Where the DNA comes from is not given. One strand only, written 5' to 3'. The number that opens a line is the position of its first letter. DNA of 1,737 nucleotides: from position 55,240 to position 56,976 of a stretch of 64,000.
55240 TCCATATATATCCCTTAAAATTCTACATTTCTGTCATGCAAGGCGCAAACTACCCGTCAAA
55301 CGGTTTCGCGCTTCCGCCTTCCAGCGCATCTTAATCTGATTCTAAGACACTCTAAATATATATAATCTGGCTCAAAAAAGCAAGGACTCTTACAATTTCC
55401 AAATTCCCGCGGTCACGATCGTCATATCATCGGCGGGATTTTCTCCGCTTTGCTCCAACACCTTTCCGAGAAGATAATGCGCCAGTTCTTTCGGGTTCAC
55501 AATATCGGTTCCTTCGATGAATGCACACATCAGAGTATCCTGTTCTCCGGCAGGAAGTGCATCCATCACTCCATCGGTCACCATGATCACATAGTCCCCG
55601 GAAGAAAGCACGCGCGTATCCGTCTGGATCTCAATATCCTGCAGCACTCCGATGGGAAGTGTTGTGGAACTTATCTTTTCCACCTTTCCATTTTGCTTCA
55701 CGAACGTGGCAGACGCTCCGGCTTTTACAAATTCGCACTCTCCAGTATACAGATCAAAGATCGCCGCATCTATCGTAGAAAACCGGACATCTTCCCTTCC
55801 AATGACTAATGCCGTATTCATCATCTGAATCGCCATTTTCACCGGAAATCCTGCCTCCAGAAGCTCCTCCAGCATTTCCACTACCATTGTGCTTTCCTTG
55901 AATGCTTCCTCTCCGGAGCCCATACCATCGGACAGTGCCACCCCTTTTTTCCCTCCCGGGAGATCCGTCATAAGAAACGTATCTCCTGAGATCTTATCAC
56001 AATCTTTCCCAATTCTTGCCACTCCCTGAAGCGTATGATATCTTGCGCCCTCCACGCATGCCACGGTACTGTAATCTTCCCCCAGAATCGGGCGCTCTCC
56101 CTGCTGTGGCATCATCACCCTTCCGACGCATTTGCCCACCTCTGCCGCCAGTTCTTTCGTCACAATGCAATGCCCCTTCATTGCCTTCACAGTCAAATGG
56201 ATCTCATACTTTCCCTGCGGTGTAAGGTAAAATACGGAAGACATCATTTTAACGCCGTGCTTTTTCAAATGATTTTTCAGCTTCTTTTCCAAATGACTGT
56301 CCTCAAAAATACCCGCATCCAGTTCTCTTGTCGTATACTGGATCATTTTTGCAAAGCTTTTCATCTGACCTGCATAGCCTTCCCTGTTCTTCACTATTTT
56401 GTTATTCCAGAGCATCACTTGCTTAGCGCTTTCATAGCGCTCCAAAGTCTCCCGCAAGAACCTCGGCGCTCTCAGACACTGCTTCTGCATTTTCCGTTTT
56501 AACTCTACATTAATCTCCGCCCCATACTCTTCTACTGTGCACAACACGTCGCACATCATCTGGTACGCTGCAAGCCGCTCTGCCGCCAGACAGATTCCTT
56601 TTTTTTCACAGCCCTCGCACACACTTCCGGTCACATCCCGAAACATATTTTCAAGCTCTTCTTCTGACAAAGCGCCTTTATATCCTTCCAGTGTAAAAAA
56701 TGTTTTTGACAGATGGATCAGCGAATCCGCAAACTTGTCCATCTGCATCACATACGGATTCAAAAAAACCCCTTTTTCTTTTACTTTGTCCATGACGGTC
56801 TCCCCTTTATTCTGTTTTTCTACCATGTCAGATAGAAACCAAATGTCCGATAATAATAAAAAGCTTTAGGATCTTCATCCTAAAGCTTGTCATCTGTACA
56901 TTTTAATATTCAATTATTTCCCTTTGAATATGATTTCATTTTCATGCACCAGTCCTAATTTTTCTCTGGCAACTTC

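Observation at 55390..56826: SpoIIE-position gene encodes a soluble PP2C phosphatase without the roughly 320-aa membrane domain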

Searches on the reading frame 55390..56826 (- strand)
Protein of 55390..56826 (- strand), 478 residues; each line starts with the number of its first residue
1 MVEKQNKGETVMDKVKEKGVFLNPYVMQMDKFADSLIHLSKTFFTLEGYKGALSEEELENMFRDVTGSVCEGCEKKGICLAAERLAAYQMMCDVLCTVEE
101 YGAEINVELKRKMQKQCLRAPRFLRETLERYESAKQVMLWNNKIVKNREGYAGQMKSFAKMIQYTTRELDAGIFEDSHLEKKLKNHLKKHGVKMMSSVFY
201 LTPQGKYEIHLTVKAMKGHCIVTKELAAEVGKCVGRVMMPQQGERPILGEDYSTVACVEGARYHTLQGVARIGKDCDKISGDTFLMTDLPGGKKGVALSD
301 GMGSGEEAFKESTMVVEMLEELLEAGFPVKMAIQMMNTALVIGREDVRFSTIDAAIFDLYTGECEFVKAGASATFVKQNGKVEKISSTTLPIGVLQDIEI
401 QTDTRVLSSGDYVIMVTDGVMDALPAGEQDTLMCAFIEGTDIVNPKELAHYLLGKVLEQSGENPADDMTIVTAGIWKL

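Call 3: search_protein_families(library=pfam, proteins=[window:55390-56826:-], max_evalue=0.01)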
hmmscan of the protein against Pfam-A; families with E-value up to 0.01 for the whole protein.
window:55390-56826:- (478 aa): 3 families
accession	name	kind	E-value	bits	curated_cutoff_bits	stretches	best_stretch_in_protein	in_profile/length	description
PF07228.17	SpoIIE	-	4.1e-32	112.1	25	1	291-473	2-189/192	Stage II sporulation protein E (SpoIIE)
PF19732.4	SpoIIE_N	-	6.6e-18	65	27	1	28-276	353-602/605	Stage II sporulation protein E N-terminal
PF13672.11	PP2C_2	-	0.0048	16.9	24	0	283-333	15-64/209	Protein phosphatase 2C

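Call 4: search_protein_families(library=ncbifam, proteins=[window:55390-56826:-], max_evalue=0.01)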
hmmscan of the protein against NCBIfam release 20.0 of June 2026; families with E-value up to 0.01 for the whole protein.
window:55390-56826:- (478 aa): 2 families
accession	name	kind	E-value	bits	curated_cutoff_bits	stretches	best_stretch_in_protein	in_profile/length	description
TIGR02865.1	spore_II_E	equivalog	3.1e-101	339.7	490.8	1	3-475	296-763/764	stage II sporulation protein E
NF033484.1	Stp1_PP2C_phos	equivalog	0.002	17.7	230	0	390-432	157-199/232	Stp1/IreP family PP2C-type Ser/Thr phosphatase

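Call 6: find_homologous_proteins(query=window:55390-56826:-, max_evalue=1e-10)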
Query window:55390-56826:- (478 aa): 1885 proteins with E <= 1e-10 among 8000 candidates; the best 120 are listed.
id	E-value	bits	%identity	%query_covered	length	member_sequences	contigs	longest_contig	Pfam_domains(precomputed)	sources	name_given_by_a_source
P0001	0.0e+0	1044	100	98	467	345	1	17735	PF19732.5,PF07228.18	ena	-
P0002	7.8e-285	963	90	98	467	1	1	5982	PF19732.5,PF07228.18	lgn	-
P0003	1.3e-273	926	91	98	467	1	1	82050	PF19732.5,PF07228.18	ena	-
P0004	4.3e-255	865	79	98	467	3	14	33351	PF19732.5,PF07228.18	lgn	-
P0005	2.3e-254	862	82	98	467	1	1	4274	PF19732.5,PF07228.18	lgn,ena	-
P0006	5.4e-254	861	81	98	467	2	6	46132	PF19732.5,PF07228.18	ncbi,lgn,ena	-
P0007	1.6e-253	860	81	98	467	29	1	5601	PF19732.5,PF07228.18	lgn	-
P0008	1.7e-253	860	80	98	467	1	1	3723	PF19732.5,PF07228.18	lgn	-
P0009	4.3e-247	839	78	98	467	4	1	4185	PF19732.5,PF07228.18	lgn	-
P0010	9.6e-244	827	77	97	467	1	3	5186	PF19732.5,PF07228.18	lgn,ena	-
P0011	7.0e-241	818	75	98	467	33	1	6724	PF19732.5,PF07228.18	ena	-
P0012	2.8e-240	816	76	98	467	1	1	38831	PF19732.5,PF07228.18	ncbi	ncbi:MAG: SpoIIE family protein phosphatase [Lachnospiraceae bacterium]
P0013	6.2e-239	812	75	98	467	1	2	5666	PF13672.12,PF19732.5,PF07228.18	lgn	-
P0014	6.6e-239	812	75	98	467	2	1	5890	PF19732.5,PF07228.18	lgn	-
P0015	1.3e-238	811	75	98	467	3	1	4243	PF19732.5,PF07228.18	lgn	-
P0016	1.6e-238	810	75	98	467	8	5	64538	PF19732.5,PF07228.18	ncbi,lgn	-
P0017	4.9e-238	809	75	98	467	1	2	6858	PF19732.5,PF07228.18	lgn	-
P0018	8.0e-238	808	75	98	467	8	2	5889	PF19732.5,PF07228.18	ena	-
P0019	1.3e-237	807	75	98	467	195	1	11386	PF19732.5,PF07228.18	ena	-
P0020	1.7e-237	807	74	99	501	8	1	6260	PF19732.5,PF07228.18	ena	-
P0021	2.8e-237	806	75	98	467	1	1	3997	PF13672.12,PF19732.5,PF07228.18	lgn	-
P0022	1.1e-236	804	74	98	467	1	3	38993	PF19732.5,PF07228.18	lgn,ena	-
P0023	2.8e-235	800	74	98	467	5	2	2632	PF19732.5,PF07228.18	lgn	-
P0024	6.5e-235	798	75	97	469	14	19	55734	PF19732.5,PF07228.18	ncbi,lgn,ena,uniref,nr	ncbi:MAG TPA: SpoIIE family protein phosphatase [Candidatus Dorea gallistercoris]|uniref:SpoIIE fami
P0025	2.0e-234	797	74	98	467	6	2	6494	PF19732.5,PF07228.18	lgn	-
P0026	3.5e-234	796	74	98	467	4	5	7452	PF19732.5,PF07228.18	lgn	-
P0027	3.7e-234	796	74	98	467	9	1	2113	PF19732.5,PF07228.18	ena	-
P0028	6.4e-234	795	73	98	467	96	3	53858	PF19732.5,PF07228.18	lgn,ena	-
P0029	6.9e-234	795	73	98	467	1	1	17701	PF19732.5,PF07228.18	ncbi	-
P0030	1.6e-233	794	73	98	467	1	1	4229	PF19732.5,PF07228.18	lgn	-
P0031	1.7e-233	794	73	98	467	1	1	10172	PF19732.5,PF07228.18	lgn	-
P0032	1.7e-233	794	73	98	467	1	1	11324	PF19732.5,PF07228.18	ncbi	-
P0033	3.7e-233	793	73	98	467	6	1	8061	PF19732.5,PF07228.18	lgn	-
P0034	4.8e-233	792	74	97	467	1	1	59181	PF19732.5,PF07228.18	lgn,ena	-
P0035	1.1e-232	791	74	98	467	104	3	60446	PF19732.5,PF07228.18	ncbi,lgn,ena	-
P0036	1.5e-232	791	74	98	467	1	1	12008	PF19732.5,PF07228.18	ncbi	ncbi:MAG: SpoIIE family protein phosphatase [Dorea sp.]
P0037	3.2e-232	789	73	98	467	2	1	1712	PF19732.5,PF07228.18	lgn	-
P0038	4.7e-232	789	74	97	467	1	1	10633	PF19732.5,PF07228.18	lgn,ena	-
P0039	1.2e-231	788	74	98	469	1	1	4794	PF19732.5,PF07228.18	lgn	-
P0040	1.2e-231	788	73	98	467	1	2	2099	PF19732.5,PF07228.18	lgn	-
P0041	2.1e-231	787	74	98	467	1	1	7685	PF19732.5,PF07228.18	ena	-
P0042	4.6e-231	786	73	98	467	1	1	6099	PF19732.5,PF07228.18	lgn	-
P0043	5.3e-231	785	73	98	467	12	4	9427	PF19732.5,PF07228.18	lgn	-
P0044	5.8e-231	785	72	98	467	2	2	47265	PF19732.5,PF07228.18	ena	-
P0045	7.1e-231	785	73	98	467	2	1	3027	PF19732.5,PF07228.18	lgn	-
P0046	1.0e-230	785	73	98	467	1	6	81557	PF19732.5,PF07228.18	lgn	-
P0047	5.2e-229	779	72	98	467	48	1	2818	PF19732.5,PF07228.18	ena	-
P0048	5.4e-229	779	72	98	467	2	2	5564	PF19732.5,PF07228.18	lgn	-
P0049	6.6e-229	779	72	98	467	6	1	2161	PF19732.5,PF07228.18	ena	-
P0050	2.4e-228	777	71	98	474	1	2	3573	PF19732.5,PF07228.18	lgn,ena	-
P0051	3.3e-228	776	71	98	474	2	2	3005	PF19732.5,PF07228.18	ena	-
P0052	3.4e-228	776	71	98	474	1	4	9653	PF19732.5,PF07228.18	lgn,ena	-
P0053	4.4e-228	776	71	98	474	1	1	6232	PF19732.5,PF07228.18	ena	-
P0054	4.4e-228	776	71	98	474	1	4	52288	PF19732.5,PF07228.18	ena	-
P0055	6.0e-228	775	71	97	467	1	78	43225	PF19732.5,PF07228.18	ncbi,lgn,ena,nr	ncbi:MAG: SpoIIE family protein phosphatase [Dorea sp.]|nr:SpoIIE family protein phosphatase [Dorea 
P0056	6.3e-228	775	71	98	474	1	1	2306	PF19732.5,PF07228.18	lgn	-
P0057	8.2e-228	775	71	97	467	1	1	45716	PF19732.5,PF07228.18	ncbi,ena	-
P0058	8.5e-228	775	71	97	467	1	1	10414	PF19732.5,PF07228.18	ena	-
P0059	8.6e-228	775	71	97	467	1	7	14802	PF19732.5,PF07228.18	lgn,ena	-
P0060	8.8e-228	775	71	98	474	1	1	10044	PF19732.5,PF07228.18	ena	-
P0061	1.0e-227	775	71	97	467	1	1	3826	PF19732.5,PF07228.18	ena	-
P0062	1.0e-227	775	71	98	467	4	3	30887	PF19732.5,PF07228.18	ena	-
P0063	1.0e-227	775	71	97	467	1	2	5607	PF19732.5,PF07228.18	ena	-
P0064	1.1e-227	775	71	98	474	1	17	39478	PF19732.5,PF07228.18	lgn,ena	-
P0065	1.1e-227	775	71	98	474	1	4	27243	PF19732.5,PF07228.18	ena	-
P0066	1.1e-227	775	71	98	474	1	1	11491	PF19732.5,PF07228.18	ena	-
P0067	1.2e-227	774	71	98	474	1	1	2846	PF19732.5,PF07228.18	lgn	-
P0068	1.2e-227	774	72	98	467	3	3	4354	PF19732.5,PF07228.18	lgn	-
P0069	1.2e-227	774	71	98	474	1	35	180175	PF19732.5,PF07228.18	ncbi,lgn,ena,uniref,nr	ncbi:SpoIIE family protein phosphatase [Merdimonas faecis]|uniref:SpoIIE family protein phosphatase 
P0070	1.5e-227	774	71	98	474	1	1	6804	PF19732.5,PF07228.18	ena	-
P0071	1.5e-227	774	71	98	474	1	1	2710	PF19732.5,PF07228.18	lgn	-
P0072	1.6e-227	774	71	98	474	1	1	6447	PF19732.5,PF07228.18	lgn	-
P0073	2.1e-227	774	71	98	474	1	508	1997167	PF19732.5,PF07228.18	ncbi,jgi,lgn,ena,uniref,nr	ncbi:MAG: SpoIIE family protein phosphatase [Merdimonas faecis]|jgi:hypothetical protein|uniref:SpoI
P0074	2.1e-227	774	71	98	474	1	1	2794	PF19732.5,PF07228.18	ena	-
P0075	2.2e-227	774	71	98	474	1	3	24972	PF19732.5,PF07228.18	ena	-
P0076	2.2e-227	774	71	98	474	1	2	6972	PF19732.5,PF07228.18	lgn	-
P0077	2.2e-227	774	71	98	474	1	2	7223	PF19732.5,PF07228.18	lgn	-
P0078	2.3e-227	773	71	98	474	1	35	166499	PF19732.5,PF07228.18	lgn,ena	-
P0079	2.8e-227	773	72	98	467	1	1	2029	PF19732.5,PF07228.18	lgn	-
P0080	2.8e-227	773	71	98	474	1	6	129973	PF19732.5,PF07228.18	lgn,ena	-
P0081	3.1e-227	773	71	98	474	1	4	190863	PF19732.5,PF07228.18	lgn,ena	-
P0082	3.2e-227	773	71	98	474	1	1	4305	PF19732.5,PF07228.18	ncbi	-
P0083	3.6e-227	773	71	98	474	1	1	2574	PF19732.5,PF07228.18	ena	-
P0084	4.0e-227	773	71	98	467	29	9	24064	PF19732.5,PF07228.18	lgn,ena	-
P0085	4.0e-227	773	71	98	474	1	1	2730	PF19732.5,PF07228.18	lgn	-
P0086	4.0e-227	773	71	97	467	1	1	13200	PF19732.5,PF07228.18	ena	-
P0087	4.1e-227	773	71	97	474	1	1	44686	PF19732.5,PF07228.18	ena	-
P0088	4.4e-227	773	71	98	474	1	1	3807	PF19732.5,PF07228.18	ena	-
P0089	4.5e-227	773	71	97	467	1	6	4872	PF19732.5,PF07228.18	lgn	-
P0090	4.7e-227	772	71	98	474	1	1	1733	PF19732.5,PF07228.18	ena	-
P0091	4.7e-227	772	71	98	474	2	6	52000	PF19732.5,PF07228.18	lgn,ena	-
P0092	5.2e-227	772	71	98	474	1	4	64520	PF19732.5,PF07228.18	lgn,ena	-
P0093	5.4e-227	772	71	98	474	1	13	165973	PF19732.5,PF07228.18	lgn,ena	-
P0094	5.5e-227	772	71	98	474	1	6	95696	PF19732.5,PF07228.18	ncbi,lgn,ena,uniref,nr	ncbi:SpoIIE family protein phosphatase [Merdimonas faecis]|uniref:SpoIIE family protein phosphatase 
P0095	5.5e-227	772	71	98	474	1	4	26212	PF19732.5,PF07228.18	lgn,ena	-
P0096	6.0e-227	772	72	97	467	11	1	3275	PF19732.5,PF07228.18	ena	-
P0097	6.0e-227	772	71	98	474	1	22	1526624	PF19732.5,PF07228.18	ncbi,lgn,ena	-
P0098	6.2e-227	772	71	97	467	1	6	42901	PF19732.5,PF07228.18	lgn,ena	-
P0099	6.6e-227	772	71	98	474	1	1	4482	PF19732.5,PF07228.18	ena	-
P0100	6.8e-227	772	71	97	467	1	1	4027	PF19732.5,PF07228.18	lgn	-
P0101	7.0e-227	772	71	98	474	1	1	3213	PF19732.5,PF07228.18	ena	-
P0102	7.1e-227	772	71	98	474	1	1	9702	PF19732.5,PF07228.18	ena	-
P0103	7.4e-227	772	71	98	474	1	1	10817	PF19732.5,PF07228.18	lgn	-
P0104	7.5e-227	772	71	98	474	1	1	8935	PF19732.5,PF07228.18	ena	-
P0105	7.6e-227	772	71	98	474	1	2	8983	PF19732.5,PF07228.18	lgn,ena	-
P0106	7.8e-227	772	71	98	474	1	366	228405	PF19732.5,PF07228.18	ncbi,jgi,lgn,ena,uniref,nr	ncbi:SpoIIE family protein phosphatase [Merdimonas faecis]|uniref:SpoIIE family protein phosphatase 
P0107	8.0e-227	772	71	98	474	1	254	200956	PF19732.5,PF07228.18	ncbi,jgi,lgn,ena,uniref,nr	ncbi:SpoIIE family protein phosphatase [Merdimonas faecis]|uniref:SpoIIE family protein phosphatase 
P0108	8.2e-227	772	71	98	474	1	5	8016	PF19732.5,PF07228.18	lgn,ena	-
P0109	8.2e-227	772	71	98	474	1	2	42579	PF19732.5,PF07228.18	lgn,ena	-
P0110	8.3e-227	772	71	98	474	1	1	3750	PF19732.5,PF07228.18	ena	-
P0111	8.4e-227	772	71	97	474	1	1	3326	PF19732.5,PF07228.18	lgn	-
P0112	8.4e-227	772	71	98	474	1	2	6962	PF19732.5,PF07228.18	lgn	-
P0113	8.6e-227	772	71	98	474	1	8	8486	PF19732.5,PF07228.18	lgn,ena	-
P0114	8.9e-227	772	71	97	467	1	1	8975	PF19732.5,PF07228.18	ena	-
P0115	9.4e-227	771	71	98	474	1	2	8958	PF19732.5,PF07228.18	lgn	-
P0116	9.6e-227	771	71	98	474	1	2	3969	PF19732.5,PF07228.18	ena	-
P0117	9.6e-227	771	70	98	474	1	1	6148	PF19732.5,PF07228.18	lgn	-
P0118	1.0e-226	771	70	98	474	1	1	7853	PF19732.5,PF07228.18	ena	-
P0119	1.0e-226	771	71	98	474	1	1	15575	PF19732.5,PF07228.18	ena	-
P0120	1.1e-226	771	71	97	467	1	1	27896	PF19732.5,PF07228.18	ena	-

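Call 11: search_solved_structures(query=window:55390-56826:-, max_evalue=0.001, show_alignments=2)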
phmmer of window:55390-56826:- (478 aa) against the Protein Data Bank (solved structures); distinct sequences matched with E-value up to 0.001: 4.
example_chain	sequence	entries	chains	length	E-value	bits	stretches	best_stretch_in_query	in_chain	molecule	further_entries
5ucg_A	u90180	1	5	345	2.9e-41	145.2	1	143-473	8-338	Stage II sporulation protein E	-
5mqh_A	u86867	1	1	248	5.7e-37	131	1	263-473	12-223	Serine phosphatase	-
3t91_A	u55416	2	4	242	1.4e-36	129.7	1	263-473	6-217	Stage II sporulation protein E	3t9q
3pu9_A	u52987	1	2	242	9.5e-08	34.7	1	269-472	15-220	Protein serine/threonine phosphatase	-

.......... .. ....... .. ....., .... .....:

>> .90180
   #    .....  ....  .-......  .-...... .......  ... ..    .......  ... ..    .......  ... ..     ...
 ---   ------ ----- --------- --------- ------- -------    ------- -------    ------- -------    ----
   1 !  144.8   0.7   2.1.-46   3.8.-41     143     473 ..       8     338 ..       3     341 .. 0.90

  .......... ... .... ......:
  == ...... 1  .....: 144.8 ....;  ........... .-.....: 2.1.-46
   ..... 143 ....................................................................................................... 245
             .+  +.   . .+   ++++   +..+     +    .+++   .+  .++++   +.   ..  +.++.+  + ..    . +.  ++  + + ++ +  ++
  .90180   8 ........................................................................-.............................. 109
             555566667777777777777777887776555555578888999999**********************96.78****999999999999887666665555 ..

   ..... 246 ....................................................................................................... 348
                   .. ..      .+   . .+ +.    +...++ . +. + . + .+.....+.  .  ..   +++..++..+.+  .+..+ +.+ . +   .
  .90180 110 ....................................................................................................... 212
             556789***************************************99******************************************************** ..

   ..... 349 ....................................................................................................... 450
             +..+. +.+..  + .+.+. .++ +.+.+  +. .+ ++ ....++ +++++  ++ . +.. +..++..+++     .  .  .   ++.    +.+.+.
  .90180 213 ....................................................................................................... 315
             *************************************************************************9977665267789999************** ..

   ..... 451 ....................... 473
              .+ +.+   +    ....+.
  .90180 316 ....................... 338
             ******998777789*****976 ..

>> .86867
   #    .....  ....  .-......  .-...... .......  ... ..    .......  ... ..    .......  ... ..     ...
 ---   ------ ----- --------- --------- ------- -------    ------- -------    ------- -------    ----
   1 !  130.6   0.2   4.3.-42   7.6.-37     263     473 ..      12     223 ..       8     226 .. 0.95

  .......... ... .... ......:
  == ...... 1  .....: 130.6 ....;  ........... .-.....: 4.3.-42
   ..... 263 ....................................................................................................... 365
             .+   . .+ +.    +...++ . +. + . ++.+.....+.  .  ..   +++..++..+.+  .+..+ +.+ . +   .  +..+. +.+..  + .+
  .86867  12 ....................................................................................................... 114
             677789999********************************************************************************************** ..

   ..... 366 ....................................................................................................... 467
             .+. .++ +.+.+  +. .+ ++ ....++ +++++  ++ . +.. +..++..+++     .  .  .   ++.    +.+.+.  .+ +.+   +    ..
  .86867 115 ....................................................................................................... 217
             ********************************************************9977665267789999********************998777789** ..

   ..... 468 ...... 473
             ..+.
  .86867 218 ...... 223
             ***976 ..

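Call 13: find_related_loci(query=window:55390-56826:-, collection=genome_contigs, flank=10000)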
Query window:55390-56826:- (478 aa) in genome_contigs; peptide patterns used: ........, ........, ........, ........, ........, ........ (x = any residue, [..] = any of these).
153 stretches matched a pattern; 113 encode a relative of the query (tblastn E <= 1e-3); the best 80 are kept; 79 distinct loci.
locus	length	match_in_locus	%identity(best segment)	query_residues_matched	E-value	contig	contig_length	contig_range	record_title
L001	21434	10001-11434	100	1-478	0e+0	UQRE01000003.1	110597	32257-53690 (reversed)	uncultured Dorea sp. isolate UMGS566 genome assembly, contig: NODE_30_length_110597_cov_76.4829, whole genome shotgun se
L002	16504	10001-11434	80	1-478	0e+0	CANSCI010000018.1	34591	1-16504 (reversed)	MAG TPA_asm: uncultured Dorea sp. isolate SRR15730542_bin.26_metawrap_v1.3_MAG genome assembly, contig: NODE.1327_length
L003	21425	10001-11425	79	4-478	0e+0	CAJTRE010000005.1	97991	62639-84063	MAG TPA_asm: uncultured Dorea sp. isolate MGBC110346 genome assembly, contig: MGBC110346.5, whole genome shotgun sequenc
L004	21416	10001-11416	75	7-478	0e+0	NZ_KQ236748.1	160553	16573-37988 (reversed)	Dorea sp. D27 supercont1.6, whole genome shotgun sequence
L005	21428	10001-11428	74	3-478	0e+0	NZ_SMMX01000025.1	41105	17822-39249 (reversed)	Extibacter muris strain DSM 28560 NODE_25_length_41105_cov_115.680829, whole genome shotgun sequence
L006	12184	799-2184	75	16-477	0e+0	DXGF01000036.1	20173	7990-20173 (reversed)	MAG TPA_asm: Candidatus Dorea gallistercoris isolate ChiSxjej1B13-11762 ChiSxjej1B13M5__C80116_L20173_SAMN08009907, whol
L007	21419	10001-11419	74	7-478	0e+0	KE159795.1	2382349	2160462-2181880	Lachnospiraceae bacterium 3-2 genomic scaffold acPFJ-supercont1.1, whole genome shotgun sequence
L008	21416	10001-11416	73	8-478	0e+0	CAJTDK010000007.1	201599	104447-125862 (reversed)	Lachnospiraceae bacterium isolate B85_10_CF_BP genome assembly, contig: MGBC000137.7, whole genome shotgun sequence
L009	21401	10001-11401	74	12-478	0e+0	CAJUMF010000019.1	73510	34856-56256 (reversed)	MAG TPA_asm: uncultured Dorea sp. isolate MGBC161213 genome assembly, contig: MGBC161213.19, whole genome shotgun sequen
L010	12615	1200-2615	75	8-478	0e+0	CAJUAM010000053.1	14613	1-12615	MAG TPA_asm: uncultured Dorea sp. isolate MGBC116970 genome assembly, contig: MGBC116970.53, whole genome shotgun sequen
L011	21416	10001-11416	72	7-478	0e+0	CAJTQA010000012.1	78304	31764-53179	MAG TPA_asm: uncultured Dorea sp. isolate MGBC109699 genome assembly, contig: MGBC109699.12, whole genome shotgun sequen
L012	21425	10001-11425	71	4-478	0e+0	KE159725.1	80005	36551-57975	Dorea sp. 5-2 genomic scaffold acPFE-supercont1.19, whole genome shotgun sequence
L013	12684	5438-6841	72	11-478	0e+0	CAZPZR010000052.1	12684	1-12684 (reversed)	MAG TPA_asm: uncultured Lachnospiraceae bacterium isolate SRP350583_co2_16 genome assembly, contig: NODE_7372_length_126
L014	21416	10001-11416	75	7-478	0e+0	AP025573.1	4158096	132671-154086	Lachnospiraceae bacterium CE91-St61 DNA, complete genome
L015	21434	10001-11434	70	5-476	0e+0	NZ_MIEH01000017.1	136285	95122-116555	Merdimonas faecis strain BR31 BR31_L001_R1_001_(paired)_contig_17, whole genome shotgun sequence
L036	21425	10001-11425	70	4-478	0e+0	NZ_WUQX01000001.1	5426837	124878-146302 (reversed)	Sporofaciens musculi strain WCA-9-b2 tig00000001_pilon, whole genome shotgun sequence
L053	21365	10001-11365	51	23-477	3e-162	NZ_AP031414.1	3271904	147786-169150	Mediterraneibacter glycyrrhizinilyticus strain f23 chromosome, complete genome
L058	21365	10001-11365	53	23-477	1e-156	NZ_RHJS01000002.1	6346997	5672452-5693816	Schaedlerella arabinosiphila strain DSM 106076 000000F_quiver_pilon, whole genome shotgun sequence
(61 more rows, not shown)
